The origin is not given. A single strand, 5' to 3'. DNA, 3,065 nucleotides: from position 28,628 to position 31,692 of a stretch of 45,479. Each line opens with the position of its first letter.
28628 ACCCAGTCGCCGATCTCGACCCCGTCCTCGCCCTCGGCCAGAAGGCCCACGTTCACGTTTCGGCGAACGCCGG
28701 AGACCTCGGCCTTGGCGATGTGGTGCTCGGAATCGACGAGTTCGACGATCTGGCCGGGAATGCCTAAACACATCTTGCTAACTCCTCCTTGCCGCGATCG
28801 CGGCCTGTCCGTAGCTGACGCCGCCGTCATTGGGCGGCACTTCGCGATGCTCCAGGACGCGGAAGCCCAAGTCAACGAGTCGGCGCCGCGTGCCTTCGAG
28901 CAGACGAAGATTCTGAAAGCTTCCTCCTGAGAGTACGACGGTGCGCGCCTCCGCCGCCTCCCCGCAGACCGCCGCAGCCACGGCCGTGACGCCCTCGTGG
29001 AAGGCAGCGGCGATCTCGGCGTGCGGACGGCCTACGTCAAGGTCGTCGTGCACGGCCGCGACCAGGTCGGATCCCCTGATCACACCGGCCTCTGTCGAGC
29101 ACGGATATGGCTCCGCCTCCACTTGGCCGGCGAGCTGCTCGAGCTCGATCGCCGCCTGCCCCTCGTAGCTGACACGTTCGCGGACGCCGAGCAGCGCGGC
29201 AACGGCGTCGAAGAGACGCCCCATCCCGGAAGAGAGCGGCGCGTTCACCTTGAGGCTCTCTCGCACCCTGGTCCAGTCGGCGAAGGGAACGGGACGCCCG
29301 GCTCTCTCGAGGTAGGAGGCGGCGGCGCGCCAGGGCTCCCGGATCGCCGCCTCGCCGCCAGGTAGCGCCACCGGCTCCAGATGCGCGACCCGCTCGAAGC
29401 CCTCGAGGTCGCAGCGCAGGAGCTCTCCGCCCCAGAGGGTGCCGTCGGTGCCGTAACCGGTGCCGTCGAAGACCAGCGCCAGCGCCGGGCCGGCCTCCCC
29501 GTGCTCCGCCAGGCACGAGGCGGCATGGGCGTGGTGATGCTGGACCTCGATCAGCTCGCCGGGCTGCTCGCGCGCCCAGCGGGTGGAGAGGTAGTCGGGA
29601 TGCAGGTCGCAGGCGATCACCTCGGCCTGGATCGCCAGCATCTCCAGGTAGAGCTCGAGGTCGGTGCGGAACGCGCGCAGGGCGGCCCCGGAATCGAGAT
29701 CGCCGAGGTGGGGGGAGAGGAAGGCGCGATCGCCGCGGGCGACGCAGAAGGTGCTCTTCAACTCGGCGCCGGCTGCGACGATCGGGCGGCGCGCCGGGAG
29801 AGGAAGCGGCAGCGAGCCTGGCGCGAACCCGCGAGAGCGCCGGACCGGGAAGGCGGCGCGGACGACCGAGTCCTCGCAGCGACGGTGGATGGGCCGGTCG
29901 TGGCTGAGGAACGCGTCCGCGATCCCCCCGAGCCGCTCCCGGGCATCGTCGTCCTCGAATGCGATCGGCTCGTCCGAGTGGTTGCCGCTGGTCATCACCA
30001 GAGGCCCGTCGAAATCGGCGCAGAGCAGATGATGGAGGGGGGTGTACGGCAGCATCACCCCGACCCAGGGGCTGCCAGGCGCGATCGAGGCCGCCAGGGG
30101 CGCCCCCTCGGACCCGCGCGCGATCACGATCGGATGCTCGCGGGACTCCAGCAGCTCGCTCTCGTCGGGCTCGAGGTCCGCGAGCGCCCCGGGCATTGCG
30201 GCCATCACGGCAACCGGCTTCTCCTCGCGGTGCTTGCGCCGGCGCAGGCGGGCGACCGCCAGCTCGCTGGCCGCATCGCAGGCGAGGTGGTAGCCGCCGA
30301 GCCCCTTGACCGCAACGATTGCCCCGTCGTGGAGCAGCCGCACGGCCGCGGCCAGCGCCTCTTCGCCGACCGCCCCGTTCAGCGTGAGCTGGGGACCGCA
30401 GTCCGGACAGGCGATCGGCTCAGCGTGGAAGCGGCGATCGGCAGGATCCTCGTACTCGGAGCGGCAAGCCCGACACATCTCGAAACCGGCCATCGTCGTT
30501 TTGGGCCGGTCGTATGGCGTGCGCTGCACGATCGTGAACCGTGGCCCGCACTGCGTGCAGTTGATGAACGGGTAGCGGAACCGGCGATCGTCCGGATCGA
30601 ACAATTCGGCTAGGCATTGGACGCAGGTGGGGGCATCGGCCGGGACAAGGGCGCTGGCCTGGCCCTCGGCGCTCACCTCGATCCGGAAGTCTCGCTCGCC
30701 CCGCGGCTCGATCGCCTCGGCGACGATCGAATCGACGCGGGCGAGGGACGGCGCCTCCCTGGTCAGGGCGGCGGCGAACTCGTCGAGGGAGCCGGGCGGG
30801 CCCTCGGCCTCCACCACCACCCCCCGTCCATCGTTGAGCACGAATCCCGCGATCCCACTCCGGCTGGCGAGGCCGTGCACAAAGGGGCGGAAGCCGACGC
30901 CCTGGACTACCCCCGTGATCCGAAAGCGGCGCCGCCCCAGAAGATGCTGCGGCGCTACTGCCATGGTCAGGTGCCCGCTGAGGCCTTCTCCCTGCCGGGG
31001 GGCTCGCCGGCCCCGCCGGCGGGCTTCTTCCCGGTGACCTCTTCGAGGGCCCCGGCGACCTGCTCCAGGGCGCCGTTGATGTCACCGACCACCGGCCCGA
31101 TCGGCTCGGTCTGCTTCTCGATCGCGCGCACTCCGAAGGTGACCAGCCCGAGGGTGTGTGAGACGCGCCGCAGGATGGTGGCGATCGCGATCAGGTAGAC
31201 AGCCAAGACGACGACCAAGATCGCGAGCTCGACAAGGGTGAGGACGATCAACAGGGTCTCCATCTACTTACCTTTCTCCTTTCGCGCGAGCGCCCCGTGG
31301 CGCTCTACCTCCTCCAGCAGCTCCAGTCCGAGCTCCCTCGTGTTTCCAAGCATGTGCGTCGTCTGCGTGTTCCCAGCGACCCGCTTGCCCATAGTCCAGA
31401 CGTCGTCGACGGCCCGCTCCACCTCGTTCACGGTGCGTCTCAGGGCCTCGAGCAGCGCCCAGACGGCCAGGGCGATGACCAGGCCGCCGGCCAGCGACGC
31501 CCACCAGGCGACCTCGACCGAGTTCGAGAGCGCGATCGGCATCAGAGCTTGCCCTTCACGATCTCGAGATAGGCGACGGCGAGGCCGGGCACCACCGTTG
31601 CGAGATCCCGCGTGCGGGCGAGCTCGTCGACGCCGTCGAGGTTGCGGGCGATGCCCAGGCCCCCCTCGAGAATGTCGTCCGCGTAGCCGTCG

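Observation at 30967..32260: Four paralogous single-pass membrane proteins plus a DUF1059-like protein fused to the front of the hyp operon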

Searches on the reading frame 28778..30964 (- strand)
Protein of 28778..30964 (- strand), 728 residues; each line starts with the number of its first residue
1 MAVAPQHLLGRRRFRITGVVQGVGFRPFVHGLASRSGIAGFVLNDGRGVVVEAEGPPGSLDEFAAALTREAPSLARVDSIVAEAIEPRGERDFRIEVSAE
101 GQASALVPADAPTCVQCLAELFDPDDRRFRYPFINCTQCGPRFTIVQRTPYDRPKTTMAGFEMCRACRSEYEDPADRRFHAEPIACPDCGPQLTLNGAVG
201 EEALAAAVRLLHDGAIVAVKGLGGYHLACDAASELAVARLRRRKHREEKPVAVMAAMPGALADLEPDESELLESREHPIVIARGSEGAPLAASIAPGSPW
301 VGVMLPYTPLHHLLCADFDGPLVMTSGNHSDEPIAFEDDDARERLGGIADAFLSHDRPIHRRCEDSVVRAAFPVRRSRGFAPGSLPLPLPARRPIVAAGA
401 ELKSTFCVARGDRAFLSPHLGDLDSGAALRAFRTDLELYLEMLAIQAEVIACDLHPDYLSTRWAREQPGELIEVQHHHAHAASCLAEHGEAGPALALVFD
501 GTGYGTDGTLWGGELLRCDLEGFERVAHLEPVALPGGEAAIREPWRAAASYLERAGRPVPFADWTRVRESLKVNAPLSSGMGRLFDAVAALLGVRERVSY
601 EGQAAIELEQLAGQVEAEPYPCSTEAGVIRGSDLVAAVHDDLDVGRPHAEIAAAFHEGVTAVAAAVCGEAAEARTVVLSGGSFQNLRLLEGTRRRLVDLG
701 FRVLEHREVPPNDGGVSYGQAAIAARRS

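Call 5: search_protein_families(library=pfam, max_evalue=1, proteins=[window:28778-30964:-])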
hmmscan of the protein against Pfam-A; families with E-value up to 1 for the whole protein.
window:28778-30964:- (728 aa): 10 families
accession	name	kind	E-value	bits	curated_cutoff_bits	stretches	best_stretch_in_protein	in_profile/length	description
PF22521.2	HypF_C_2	-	2e-73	247.6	27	1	497-720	2-241/241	Carbamoyltransferase, Kae1-like Domain, second subdomain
PF01300.24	Sua5_yciO_yrdC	-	3.5e-40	137.8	25.1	1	210-370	2-167/178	Telomere recombination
PF17788.7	HypF_C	-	3.7e-34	117.8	23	1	392-487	3-99/99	HypF Kae1-like domain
PF07503.17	zf-HYPF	-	5.1e-34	116.2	23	2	163-195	1-33/34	HypF finger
PF00708.24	Acylphosphatase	-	2.4e-19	69.9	22.5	1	13-95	2-85/85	Acylphosphatase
PF00814.31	TsaD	-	6.5e-05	23.2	24.8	1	580-700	136-244/264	tRNA N6-adenosine threonylcarbamoyltransferase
PF12773.13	DZR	-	0.031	14.9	27.3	0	159-196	10-37/45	Double zinc ribbon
PF09723.15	Zn_ribbon_8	-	0.031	14.7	34.4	1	164-191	8-34/41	Zinc ribbon domain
PF03259.23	Robl_LC7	-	0.16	12.1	23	0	32-75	9-52/91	Roadblock/LC7 domain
PF23550.1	zf_Tbcl_Rhp7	-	0.29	11.2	27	1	133-171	4-37/39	DNA repair protein rhp7 treble clef domain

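Call 6: search_protein_families(library=ncbifam, max_evalue=1, proteins=[window:28778-30964:-])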
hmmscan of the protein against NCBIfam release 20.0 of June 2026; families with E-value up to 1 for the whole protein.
window:28778-30964:- (728 aa): 35 families (the best 25 are shown)
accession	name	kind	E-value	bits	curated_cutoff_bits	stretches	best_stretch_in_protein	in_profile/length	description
TIGR00143.1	hypF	equivalog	3.7e-222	739.5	466.1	1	15-724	2-740/741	carbamoyltransferase HypF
NF011009.0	PRK14435.1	equivalog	1.5e-10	41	119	1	14-96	6-88/90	acylphosphatase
NF011017.0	PRK14445.1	equivalog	7.6e-10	39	97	1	14-95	8-90/92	acylphosphatase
NF011023.0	PRK14452.1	equivalog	8.7e-10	38.7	113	1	6-94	16-104/107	acylphosphatase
NF011019.0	PRK14448.1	equivalog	2.8e-09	37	100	1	11-85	3-77/90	acylphosphatase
NF011000.0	PRK14426.1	equivalog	9.3e-09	35.2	89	1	14-95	8-91/92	acylphosphatase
NF011007.0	PRK14433.1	equivalog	9.4e-09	35.4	100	1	16-95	8-87/88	acylphosphatase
NF010995.0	PRK14420.1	equivalog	1.8e-08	34.8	110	1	13-95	5-88/91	acylphosphatase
TIGR00057.1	TIGR00057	equivalog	2e-08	33.7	123.2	1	201-357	8-168/202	L-threonylcarbamoyladenylate synthase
NF010996.0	PRK14421.1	equivalog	2.3e-08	34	98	1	12-87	6-81/99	acylphosphatase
NF011021.0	PRK14450.1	equivalog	3.1e-08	33.5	109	1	16-86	8-79/91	acylphosphatase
NF010997.0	PRK14422.1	equivalog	5.8e-08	32.8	95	1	16-90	12-86/93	acylphosphatase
NF011012.0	PRK14440.1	equivalog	9e-08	32.2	103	1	11-90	4-83/90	acylphosphatase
NF011020.0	PRK14449.1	equivalog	2.2e-07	30.7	103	1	13-95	6-89/90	acylphosphatase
NF011010.0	PRK14436.1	equivalog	2.8e-07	30.8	117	1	11-95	5-89/91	acylphosphatase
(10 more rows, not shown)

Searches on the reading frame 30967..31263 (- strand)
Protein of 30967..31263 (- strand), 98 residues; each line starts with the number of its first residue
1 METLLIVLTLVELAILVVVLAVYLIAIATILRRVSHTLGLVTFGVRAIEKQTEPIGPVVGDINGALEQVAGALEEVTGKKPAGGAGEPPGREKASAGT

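Call 5: search_protein_families(library=pfam, max_evalue=1, proteins=[window:30967-31263:-])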
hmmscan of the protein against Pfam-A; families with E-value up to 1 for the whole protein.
window:30967-31263:- (98 aa): 1 family
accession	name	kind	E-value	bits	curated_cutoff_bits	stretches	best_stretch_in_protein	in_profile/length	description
PF06103.16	DUF948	-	0.001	19.6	37.2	1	14-76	4-63/89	Bacterial protein of unknown function (DUF948)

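Call 6: search_protein_families(library=ncbifam, max_evalue=1, proteins=[window:30967-31263:-])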
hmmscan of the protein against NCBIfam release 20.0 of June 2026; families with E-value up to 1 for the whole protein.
window:30967-31263:- (98 aa): 1 family
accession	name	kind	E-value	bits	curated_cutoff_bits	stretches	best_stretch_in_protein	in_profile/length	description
TIGR02599.1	TIGR02599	subfamily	0.35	10.1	256.5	1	8-39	2-33/361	Verru_Chthon cassette protein C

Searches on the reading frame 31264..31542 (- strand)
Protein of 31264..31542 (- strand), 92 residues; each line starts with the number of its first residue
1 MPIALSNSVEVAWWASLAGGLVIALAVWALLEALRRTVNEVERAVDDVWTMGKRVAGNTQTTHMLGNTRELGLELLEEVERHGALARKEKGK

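Call 5: search_protein_families(library=pfam, max_evalue=1, proteins=[window:31264-31542:-])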
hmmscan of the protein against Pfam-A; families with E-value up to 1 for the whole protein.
window:31264-31542:- (92 aa): 3 families
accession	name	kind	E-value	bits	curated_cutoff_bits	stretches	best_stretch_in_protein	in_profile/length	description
PF06686.16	SpoIIIAC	-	0.016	15.8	24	1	9-40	24-55/56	Stage III sporulation protein AC/AD protein family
PF12244.13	DUF3606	-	0.08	13.2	24.3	0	3-16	13-26/54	Protein of unknown function (DUF3606)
PF06103.16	DUF948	-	0.093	13.4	37.2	1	21-70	4-58/89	Bacterial protein of unknown function (DUF948)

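Call 6: search_protein_families(library=ncbifam, max_evalue=1, proteins=[window:31264-31542:-])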
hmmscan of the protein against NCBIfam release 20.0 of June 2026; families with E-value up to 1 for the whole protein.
window:31264-31542:- (92 aa): 1 family
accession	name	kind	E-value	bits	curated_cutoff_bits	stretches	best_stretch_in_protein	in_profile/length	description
TIGR03429.1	arom_pren_DMATS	subfamily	0.11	11.8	163.85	1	43-80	259-295/408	DMATS family aromatic prenyltransferase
